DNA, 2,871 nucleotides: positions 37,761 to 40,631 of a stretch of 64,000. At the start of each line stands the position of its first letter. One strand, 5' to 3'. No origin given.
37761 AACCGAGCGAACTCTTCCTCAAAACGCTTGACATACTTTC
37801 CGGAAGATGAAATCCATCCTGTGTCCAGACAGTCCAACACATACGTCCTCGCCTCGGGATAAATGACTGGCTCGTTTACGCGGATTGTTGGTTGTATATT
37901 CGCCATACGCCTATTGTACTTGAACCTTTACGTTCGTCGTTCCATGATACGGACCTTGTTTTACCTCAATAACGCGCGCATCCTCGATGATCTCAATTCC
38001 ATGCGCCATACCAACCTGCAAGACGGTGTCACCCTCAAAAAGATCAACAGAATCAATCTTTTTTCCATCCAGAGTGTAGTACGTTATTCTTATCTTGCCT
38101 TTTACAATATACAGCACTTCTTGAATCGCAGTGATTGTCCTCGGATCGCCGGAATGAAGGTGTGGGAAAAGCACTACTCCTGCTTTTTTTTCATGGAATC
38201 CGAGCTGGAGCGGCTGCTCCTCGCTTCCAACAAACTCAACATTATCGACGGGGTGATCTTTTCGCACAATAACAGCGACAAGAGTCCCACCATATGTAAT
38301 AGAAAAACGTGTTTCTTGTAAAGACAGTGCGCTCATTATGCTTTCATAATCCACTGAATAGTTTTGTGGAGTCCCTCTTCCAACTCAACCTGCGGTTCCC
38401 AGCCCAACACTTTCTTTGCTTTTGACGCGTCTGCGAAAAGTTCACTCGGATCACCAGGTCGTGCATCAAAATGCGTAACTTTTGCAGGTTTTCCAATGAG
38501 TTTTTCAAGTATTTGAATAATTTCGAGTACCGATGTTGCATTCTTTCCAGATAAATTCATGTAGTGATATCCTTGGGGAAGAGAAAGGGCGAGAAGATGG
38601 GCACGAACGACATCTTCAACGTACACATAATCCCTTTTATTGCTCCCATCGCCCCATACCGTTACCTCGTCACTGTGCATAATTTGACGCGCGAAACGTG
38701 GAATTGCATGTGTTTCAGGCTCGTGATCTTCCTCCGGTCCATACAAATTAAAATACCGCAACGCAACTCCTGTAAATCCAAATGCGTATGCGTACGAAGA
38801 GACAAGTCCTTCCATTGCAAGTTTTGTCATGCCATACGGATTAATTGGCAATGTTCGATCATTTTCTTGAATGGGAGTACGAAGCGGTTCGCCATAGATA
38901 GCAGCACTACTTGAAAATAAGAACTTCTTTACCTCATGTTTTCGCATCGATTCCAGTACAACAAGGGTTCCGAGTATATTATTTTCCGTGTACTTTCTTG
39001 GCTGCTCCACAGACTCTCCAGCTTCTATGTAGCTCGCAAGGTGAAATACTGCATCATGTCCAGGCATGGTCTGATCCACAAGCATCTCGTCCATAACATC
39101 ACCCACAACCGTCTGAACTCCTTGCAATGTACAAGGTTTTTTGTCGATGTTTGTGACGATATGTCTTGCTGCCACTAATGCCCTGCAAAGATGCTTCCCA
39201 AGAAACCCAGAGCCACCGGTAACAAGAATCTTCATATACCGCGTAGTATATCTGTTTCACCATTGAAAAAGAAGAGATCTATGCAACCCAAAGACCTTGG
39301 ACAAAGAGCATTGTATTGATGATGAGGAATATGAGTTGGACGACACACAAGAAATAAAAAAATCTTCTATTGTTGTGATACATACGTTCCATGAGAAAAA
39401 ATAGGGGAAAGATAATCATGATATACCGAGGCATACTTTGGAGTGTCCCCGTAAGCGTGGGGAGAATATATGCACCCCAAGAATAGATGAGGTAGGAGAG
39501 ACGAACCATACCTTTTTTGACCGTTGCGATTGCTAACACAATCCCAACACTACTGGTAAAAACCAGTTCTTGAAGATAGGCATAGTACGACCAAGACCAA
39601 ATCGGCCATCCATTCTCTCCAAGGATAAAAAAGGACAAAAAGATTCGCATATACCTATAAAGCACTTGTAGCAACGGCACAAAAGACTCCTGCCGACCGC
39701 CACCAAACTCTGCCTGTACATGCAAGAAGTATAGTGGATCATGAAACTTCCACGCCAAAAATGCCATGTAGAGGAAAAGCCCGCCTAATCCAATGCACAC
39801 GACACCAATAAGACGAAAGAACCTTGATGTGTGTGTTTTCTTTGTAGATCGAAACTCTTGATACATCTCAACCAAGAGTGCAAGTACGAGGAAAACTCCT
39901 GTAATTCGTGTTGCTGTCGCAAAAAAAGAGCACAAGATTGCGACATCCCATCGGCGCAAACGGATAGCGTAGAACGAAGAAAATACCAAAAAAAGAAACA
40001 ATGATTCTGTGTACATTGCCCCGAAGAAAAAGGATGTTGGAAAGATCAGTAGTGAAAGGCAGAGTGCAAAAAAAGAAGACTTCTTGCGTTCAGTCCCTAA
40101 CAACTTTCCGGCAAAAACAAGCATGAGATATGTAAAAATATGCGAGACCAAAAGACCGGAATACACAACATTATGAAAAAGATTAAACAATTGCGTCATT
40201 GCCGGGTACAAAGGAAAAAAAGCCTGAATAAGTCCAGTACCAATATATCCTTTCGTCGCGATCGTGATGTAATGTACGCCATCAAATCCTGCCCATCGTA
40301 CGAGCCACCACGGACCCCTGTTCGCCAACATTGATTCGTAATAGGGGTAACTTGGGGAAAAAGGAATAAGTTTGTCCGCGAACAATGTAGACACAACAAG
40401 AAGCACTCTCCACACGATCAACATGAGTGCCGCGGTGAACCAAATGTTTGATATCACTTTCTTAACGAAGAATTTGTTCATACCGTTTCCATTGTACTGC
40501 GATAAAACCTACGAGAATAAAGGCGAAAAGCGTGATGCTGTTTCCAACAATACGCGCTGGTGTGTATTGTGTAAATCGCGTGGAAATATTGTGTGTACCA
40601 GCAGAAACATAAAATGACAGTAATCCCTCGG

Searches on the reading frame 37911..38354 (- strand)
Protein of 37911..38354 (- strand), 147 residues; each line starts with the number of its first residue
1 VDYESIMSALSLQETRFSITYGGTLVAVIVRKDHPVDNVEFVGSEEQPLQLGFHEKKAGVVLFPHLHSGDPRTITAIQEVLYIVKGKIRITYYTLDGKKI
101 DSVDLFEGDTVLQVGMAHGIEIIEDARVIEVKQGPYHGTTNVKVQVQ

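Call 3: search_protein_families(library=pfam, proteins=[window:37911-38354:-], max_evalue=0.01)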
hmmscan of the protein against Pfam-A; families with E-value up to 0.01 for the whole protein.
window:37911-38354:- (147 aa): 0 families

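Call 4: search_protein_families(library=ncbifam, proteins=[window:37911-38354:-], max_evalue=0.01)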
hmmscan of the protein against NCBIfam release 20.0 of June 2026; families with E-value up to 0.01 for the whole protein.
window:37911-38354:- (147 aa): 1 family
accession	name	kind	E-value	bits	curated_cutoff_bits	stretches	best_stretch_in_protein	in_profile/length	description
TIGR04366.1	cupin_WbuC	subfamily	4.1e-08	33.2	42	1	53-142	38-125/132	WbuC family cupin fold metalloprotein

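Call 61: search_solved_structures(query=A4, max_evalue=1, show_alignments=2)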
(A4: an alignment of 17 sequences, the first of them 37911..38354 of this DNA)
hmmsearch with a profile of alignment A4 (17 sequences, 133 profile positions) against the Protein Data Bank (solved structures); distinct sequences matched with E-value up to 1: 1.
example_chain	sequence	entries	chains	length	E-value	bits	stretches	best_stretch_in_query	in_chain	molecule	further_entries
5u55_A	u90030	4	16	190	0.067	16.2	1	64-107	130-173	(S)-2-hydroxypropylphosphonic acid epoxidase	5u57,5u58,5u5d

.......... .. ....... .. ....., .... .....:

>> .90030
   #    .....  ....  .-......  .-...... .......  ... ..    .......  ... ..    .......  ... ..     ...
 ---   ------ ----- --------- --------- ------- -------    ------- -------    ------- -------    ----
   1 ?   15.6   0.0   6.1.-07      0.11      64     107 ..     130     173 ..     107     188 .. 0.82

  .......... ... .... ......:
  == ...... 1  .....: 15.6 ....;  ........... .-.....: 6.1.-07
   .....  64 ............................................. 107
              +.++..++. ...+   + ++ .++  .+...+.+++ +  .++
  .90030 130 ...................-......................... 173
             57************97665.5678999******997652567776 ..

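Call 62: search_protein_families(library=pfam, alignment_id=A4, max_evalue=1)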
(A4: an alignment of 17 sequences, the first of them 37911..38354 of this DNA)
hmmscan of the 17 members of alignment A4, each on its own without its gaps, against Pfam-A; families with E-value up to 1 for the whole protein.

A. member 1, window:37911-38354:- (147 aa): 2 families
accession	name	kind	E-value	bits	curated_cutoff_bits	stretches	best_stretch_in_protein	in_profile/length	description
PF11178.13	DUF2963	-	0.014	15.2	22.6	1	86-107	20-41/52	Protein of unknown function (DUF2963)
PF05899.18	Cupin_3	-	0.08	13.1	23.5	1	73-111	22-54/74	EutQ-like cupin domain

B. families by the number of members that match (of 17 scanned): 11 families
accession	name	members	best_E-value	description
PF00027.35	cNMP_binding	7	0.022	Cyclic nucleotide-binding domain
PF07883.17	Cupin_2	6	0.005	Cupin domain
PF05899.18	Cupin_3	4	0.0029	EutQ-like cupin domain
PF00190.28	Cupin_1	4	0.045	Cupin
PF11178.13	DUF2963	1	0.014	Protein of unknown function (DUF2963)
PF03607.23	DCX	1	0.05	Doublecortin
PF02933.23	CDC48_2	1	0.1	Cell division protein 48 (CDC48), domain 2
PF12124.13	bCoV_SUD_C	1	0.11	Betacoronavirus SUD-C domain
PF19480.5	DUF6016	1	0.14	Domain of unknown function (DUF6016)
PF03217.20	SlpA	1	0.15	Surface layer protein A domain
PF08541.16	ACP_syn_III_C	1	0.22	3-Oxoacyl-[acyl-carrier-protein (ACP)] synthase III C terminal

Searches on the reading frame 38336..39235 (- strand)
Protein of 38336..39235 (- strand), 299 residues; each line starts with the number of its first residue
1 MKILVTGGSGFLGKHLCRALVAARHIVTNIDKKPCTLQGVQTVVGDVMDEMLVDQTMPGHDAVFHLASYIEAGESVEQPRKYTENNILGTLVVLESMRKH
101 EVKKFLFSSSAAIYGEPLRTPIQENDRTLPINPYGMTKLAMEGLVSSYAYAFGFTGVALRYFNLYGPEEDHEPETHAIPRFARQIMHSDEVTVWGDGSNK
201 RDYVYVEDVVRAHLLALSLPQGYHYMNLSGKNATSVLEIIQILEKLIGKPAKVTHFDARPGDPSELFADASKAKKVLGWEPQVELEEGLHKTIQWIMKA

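Call 3: search_protein_families(library=pfam, proteins=[window:38336-39235:-], max_evalue=0.01)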
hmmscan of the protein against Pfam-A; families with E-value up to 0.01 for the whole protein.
window:38336-39235:- (299 aa): 8 families
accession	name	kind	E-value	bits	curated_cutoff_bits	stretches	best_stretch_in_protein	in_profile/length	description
PF01370.27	Epimerase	-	8.4e-62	209.1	20.9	1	3-220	1-228/240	NAD dependent epimerase/dehydratase family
PF16363.11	GDP_Man_Dehyd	-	7.9e-56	190.3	27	1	4-292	1-332/332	GDP-mannose 4,6 dehydratase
PF01073.25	3Beta_HSD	-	1.5e-25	90.3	22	1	4-217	1-229/280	3-beta hydroxysteroid dehydrogenase/isomerase family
PF02719.21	Polysacc_synt_2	-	6e-15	55.6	20.2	1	3-249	1-249/293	Polysaccharide biosynthesis protein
PF04321.23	RmlD_sub_bind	-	4.7e-13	49.3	27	1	1-149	1-140/287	RmlD substrate binding domain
PF13460.12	NAD_binding_10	-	8.4e-11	42.5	27.2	1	7-142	1-128/184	NAD(P)H-binding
PF07993.18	NAD_binding_4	-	1.8e-08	34.3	20.1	1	54-175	83-213/258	Male sterility protein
PF05368.20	NmrA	-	2.6e-07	31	27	1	2-254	4-241/298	NmrA-like family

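Call 4: search_protein_families(library=ncbifam, proteins=[window:38336-39235:-], max_evalue=0.01)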
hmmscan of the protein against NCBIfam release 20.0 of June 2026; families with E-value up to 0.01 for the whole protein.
window:38336-39235:- (299 aa): 33 families (the best 25 are shown)
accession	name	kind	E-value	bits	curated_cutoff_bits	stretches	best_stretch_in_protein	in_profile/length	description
TIGR01179.1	galE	equivalog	5.2e-67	226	262.3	1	2-297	1-326/332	UDP-glucose 4-epimerase GalE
TIGR01181.1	dTDP_gluc_dehyt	equivalog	3.3e-51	174.3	365.1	1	2-297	1-312/321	dTDP-glucose 4,6-dehydratase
NF007956.0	PRK10675.1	subfamily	6.5e-43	147.1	394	1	1-296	1-329/338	UDP-glucose 4-epimerase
TIGR04180.1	EDH_00030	hypoth_equivalog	9.9e-42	143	475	1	3-283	1-296/297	NAD-dependent 4,6-dehydratase LegB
TIGR02197.1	heptose_epim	equivalog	7.4e-33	114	274.6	1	3-298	1-315/316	ADP-glyceromanno-heptose 6-epimerase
NF042422.1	oxyalk_red_OleD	equivalog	7.2e-32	111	580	1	1-218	1-216/329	2-alkyl-3-oxoalkanoate reductase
NF007490.0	PRK10084.1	subfamily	5.3e-29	101.3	649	1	1-297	1-335/361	dTDP-glucose 4,6-dehydratase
NF047922.1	GDPFucSynFcl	equivalog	9.3e-29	100.8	500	1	2-298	4-303/308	GDP-L-fucose synthase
NF011728.1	PRK15181.1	equivalog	1e-27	97.1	760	1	52-297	83-338/348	Vi polysaccharide biosynthesis UDP-N-acetylglucosaminuronic acid C-4 epimerase TviC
NF007582.0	PRK10217.1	equivalog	1.2e-25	90.4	698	1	2-297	3-332/355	dTDP-glucose 4,6-dehydratase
NF042423.1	oxyalk_red_Shew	equivalog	2.9e-24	85.7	580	1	2-216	10-220/331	2-alkyl-3-oxoalkanoate reductase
NF043036.1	ErythonDh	equivalog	1.8e-22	80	325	1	1-151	1-166/321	D-erythronate dehydrogenase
TIGR03466.1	HpnA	hypoth_equivalog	7.6e-21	74.3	367.65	1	1-252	1-251/327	hopanoid-associated sugar epimerase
NF008360.0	PRK11150.1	equivalog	9.5e-18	64.4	452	1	3-219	2-227/310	ADP-glyceromanno-heptose 6-epimerase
TIGR01472.1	gmd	equivalog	3.8e-17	62.5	415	1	52-292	72-334/342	GDP-mannose 4,6-dehydratase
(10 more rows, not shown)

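Call 26: search_solved_structures(query=window:38336-39235:-, max_evalue=1e-25)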
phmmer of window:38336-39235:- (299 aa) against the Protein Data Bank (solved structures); distinct sequences matched with E-value up to 1e-25: 68 (the best 60 are shown).
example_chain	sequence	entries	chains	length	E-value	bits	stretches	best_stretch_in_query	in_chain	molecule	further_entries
8wxk_A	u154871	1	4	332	1.3e-56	195.4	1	2-295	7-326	UDP-glucose 4-epimerase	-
4zrm_A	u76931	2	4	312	1.8e-54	188.3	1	1-298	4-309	UDP-glucose 4-epimerase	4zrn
4twr_A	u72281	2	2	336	1e-49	172.7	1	3-280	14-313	NAD binding site:NAD-dependent epimerase/dehydratase:UDP-glucose 4-epimerase | UDP-glucose 4-epimerase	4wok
6dnt_A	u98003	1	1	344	2.5e-48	168.2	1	3-297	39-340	NAD-dependent epimerase/dehydratase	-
6zl6_A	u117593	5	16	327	1.1e-45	159.5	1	1-296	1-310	Epimerase domain-containing protein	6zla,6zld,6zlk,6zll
6zlj_A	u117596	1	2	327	4.1e-45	157.6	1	1-296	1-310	Epimerase domain-containing protein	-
2c20_A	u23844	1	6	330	7.6e-44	153.5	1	3-283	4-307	UDP-GLUCOSE 4-EPIMERASE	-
1gy8_A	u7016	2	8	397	2e-43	152.1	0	32-186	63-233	UDP-GALACTOSE 4-EPIMERASE | UDP-GALACTOSE-4-EPIMERASE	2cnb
6k0i_A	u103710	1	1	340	4.2e-43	151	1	3-297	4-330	UDP-glucose 4-epimerase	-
6wjb_A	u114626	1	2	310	4.3e-43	151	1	2-291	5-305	NAD-dependent epimerase/dehydratase family protein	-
6k0g_A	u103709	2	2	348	4.6e-43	150.9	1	3-297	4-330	UDP-glucose 4-epimerase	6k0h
6wj9_A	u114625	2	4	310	4.1e-42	147.8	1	2-291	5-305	NAD-dependent epimerase/dehydratase family protein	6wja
2hun_A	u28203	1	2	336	5.1e-41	144.2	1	1-298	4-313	336aa long hypothetical dTDP-glucose 4,6-dehydratase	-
1udc_A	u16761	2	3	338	1.5e-40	142.6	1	1-295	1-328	UDP-GALACTOSE-4-EPIMERASE | UDP-GALACTOSE 4-EPIMERASE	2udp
1lrk_A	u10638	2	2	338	2.1e-40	142.2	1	1-295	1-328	UDP-glucose 4-epimerase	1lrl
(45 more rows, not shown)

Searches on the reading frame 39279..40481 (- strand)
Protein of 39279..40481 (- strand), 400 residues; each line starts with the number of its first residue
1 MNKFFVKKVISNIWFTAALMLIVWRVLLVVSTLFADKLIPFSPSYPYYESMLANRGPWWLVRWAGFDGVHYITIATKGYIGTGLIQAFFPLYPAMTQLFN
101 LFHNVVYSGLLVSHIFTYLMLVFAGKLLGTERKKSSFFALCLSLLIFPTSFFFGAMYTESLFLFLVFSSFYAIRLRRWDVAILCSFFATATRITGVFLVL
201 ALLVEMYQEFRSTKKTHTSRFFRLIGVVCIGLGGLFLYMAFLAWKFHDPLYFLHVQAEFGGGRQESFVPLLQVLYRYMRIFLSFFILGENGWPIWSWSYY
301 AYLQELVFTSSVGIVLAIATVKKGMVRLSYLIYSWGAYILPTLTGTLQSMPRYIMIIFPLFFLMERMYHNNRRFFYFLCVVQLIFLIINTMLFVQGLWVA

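Call 3: search_protein_families(library=pfam, proteins=[window:39279-40481:-], max_evalue=0.01)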
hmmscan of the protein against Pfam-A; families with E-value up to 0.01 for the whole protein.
window:39279-40481:- (400 aa): 0 families

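Call 4: search_protein_families(library=ncbifam, proteins=[window:39279-40481:-], max_evalue=0.01)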
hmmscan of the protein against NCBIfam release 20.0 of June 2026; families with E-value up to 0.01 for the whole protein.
window:39279-40481:- (400 aa): 0 families

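Call 33: find_homologous_proteins(query=window:39279-40481:-, max_evalue=0.00001)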
Query window:39279-40481:- (400 aa): 2071 proteins with E <= 0.00001 among 8000 candidates; the best 120 are listed.
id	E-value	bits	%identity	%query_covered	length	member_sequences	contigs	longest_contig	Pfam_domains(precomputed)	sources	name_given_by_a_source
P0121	1.7e-260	882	100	100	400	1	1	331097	-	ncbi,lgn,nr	ncbi:MAG: hypothetical protein HZA34_01380 [Candidatus Pacebacteria bacterium]|nr:hypothetical prote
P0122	1.5e-225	767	86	100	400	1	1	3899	-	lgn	-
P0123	8.3e-101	356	47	99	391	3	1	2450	-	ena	-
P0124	1.6e-98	349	49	95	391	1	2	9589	-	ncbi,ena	-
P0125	3.3e-98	348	46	100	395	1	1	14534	-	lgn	-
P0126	2.8e-97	345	48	95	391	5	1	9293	-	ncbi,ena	-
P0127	3.9e-97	344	47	99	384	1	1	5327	-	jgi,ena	-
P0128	8.3e-92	327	44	94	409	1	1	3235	-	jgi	jgi:hypothetical protein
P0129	1.5e-91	326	44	100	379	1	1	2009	-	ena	-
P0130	1.6e-91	326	47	92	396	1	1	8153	-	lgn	-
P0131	4.8e-90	321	45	96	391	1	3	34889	-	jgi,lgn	-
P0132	1.9e-88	316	45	96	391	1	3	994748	-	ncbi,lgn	-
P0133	2.3e-88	315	45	96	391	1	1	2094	-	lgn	-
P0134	6.7e-88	314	45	97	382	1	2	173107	-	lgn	-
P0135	1.5e-85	306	49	85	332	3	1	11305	-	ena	-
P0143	1.6e-78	283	44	96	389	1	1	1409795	PF04188.19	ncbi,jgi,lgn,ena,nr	ncbi:MAG TPA: mannosyltransferase family protein [Vitreimonas sp.]|nr:mannosyltransferase family pro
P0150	1.2e-77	280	43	95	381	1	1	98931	PF04188.19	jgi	jgi:hypothetical protein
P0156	1.7e-76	276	42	94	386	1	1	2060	PF04188.19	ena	-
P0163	4.3e-76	275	43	96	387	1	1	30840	PF04188.19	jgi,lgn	jgi:Gpi18-like mannosyltransferase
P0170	2.6e-75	272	40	95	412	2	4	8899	PF04188.19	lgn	-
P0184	2.0e-74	269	44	92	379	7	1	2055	PF04188.19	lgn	-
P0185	2.1e-74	269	40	94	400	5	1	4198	PF04188.19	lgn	-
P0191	4.2e-74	268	41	96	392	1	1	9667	PF04188.19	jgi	jgi:hypothetical protein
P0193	6.0e-74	268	43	94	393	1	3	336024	PF04188.19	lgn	-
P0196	7.9e-74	267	44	95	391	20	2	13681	PF04188.19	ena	-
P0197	8.2e-74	267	40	100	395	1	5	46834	PF04188.19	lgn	-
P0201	1.3e-73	267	43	95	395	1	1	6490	PF04188.19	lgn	-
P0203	1.5e-73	266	40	92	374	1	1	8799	PF04188.19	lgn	-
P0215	3.1e-72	262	41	91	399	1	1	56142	PF04188.19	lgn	-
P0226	1.1e-71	260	41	100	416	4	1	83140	PF04188.19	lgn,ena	-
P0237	3.1e-71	259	41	100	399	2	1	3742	PF04188.19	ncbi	-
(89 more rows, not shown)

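Call 37: search_protein_families(library=pfam, alignment_id=A2, max_evalue=0.01)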
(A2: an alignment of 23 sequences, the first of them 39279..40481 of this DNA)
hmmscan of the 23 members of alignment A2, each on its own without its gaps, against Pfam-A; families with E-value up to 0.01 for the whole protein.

A. member 1, window:39279-40481:- (400 aa): 0 families

B. families by the number of members that match (of 23 scanned): 6 families
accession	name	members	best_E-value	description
PF04188.19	Mannosyl_trans2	7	2.9e-07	Mannosyltransferase (PIG-V)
PF13231.12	PMT_2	3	7.7e-05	Dolichyl-phosphate-mannose-protein mannosyltransferase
PF04922.18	DIE2_ALG10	2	0.002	DIE2/ALG10 family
PF09594.16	GT87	1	0.00023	Glycosyltransferase family 87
PF06001.18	RING_CBP-p300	1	0.0031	CREB-binding protein/p300, atypical RING domain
PF03203.19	MerC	1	0.0055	MerC mercury resistance protein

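Call 46: predict_structure(alignment_id=A2)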
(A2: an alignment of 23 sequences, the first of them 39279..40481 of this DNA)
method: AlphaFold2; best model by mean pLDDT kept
length: 400 residues; sequences in the alignment: 23
mean_pLDDT: 86.9   pTM: 0.89
mean pLDDT of the five models: 86.9, 85.1, 84.2, 84.0, 83.8
residues with pLDDT >= 90: 241; 70-90: 105; 50-70: 53; < 50: 1
segments of 3 or more residues with pLDDT < 50: none
pLDDT, mean of each block of 10 residues (from residue 1): 59 93 96 94 88 92 91 88 73 94 93 97 94 89 94 93 96 95 97 93 94 82 94 96 90 68 64 84 71 72 85 90 90 91 66 68 92 96 94 82
secondary structure, 60 per line:
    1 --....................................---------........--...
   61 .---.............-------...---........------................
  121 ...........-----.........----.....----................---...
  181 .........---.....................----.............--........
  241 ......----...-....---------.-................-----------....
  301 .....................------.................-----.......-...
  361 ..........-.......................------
elements in order: H3-38 H48-55 H58-61 H65-77 H91-98 H105-131 H137-145 H150-154 H159-174 H178-189 H193-213 H218-230 H233-246 H255-258 H270-285 H297-321 H328-343 H350-356 H358-370 H372-394

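Call 57: fold_search(model_id=the predicted structure, library=pdb)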
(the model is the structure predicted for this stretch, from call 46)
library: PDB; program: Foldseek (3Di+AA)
matches with E <= 10: 284; with E <= 0.001: 2
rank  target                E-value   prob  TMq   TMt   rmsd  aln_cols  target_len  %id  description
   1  6s7t_A                2.2e-04  1.00  0.42  0.27  15.4       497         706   11  Cryo-EM structure of human oligosaccharyltransferase complex OST-B (released 2019-12-18)
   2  6s7o_A                5.4e-04  1.00  0.43  0.30  14.3       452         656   13  Cryo-EM structure of human oligosaccharyltransferase complex OST-A (released 2019-12-18)
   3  7oci_F                1.5e-03  1.00  0.43  0.29  15.8       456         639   11  Cryo-EM structure of yeast Ost6p containing oligosaccharyltransferase complex (released 2022-02-16)
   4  5gmy_A                2.3e-03  1.00  0.41  0.24  14.2       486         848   12  Crystal structure of the Archaeoglobus fulgidus oligosaccharyltransferase (O29867_ARCFU) tethered with an acceptor pep (released 2017-02-01)
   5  6ftg_5                2.7e-03  1.00  0.42  0.30  15.4       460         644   15  Subtomogram average of OST-containing ribosome-translocon complexes from canine rough microsomal membranes (released 2018-03-21)
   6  7w72_U                6.0e-03  1.00  0.41  0.40  12.1       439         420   13  Structure of a human glycosylphosphatidylinositol (GPI) transamidase (released 2022-02-16)
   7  9s6t_A                6.2e-03  1.00  0.49  0.43   7.6       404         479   14  Ternary cryo-EM structure of chicken ALG12 with Dol25-PP-GlcNAc2Man7, Dol25-P-Man, and Fab (released 2026-03-18)
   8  6ezn_F                7.4e-03  1.00  0.43  0.30  16.6       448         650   10  Cryo-EM structure of the yeast oligosaccharyltransferase (OST) complex (released 2018-01-17)
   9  3waj                  8.1e-03  1.00  0.42  0.25  14.1       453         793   12  Crystal structure of the Archaeoglobus fulgidus oligosaccharyltransferase (O29867_ARCFU) complex with Zn and sulfate (released 2013-10-30)
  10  6c26_A                8.4e-03  1.00  0.41  0.28  16.9       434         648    9  The Cryo-EM structure of a eukaryotic oligosaccharyl transferase complex (released 2018-01-31)
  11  8age_A                9.2e-03  1.00  0.42  0.28  15.4       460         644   10  Structure of yeast oligosaccharylransferase complex with acceptor peptide bound (released 2022-12-07)
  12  8imx_U                1.0e-02  1.00  0.41  0.40  12.5       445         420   13  Cryo-EM structure of GPI-T with a chimeric GPI-anchored protein (released 2023-08-16)
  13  9s6s_A                1.1e-02  1.00  0.42  0.33  10.4       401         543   14  Ternary cryo-EM structure of human ALG9 with Dol25-PP-GlcNAc2Man6, Dol25-P-Man and Fab (released 2026-03-18)
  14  8agc_A                1.1e-02  1.00  0.42  0.27  15.9       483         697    8  Structure of yeast oligosaccharylransferase complex with lipid-linked oligosaccharide and non-acceptor peptide bound (released 2022-12-07)
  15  3wak                  1.4e-02  1.00  0.41  0.23  17.0       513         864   12  Crystal structure of the Archaeoglobus fulgidus oligosaccharyltransferase (O29867_ARCFU) in the apo form (released 2013-10-30)
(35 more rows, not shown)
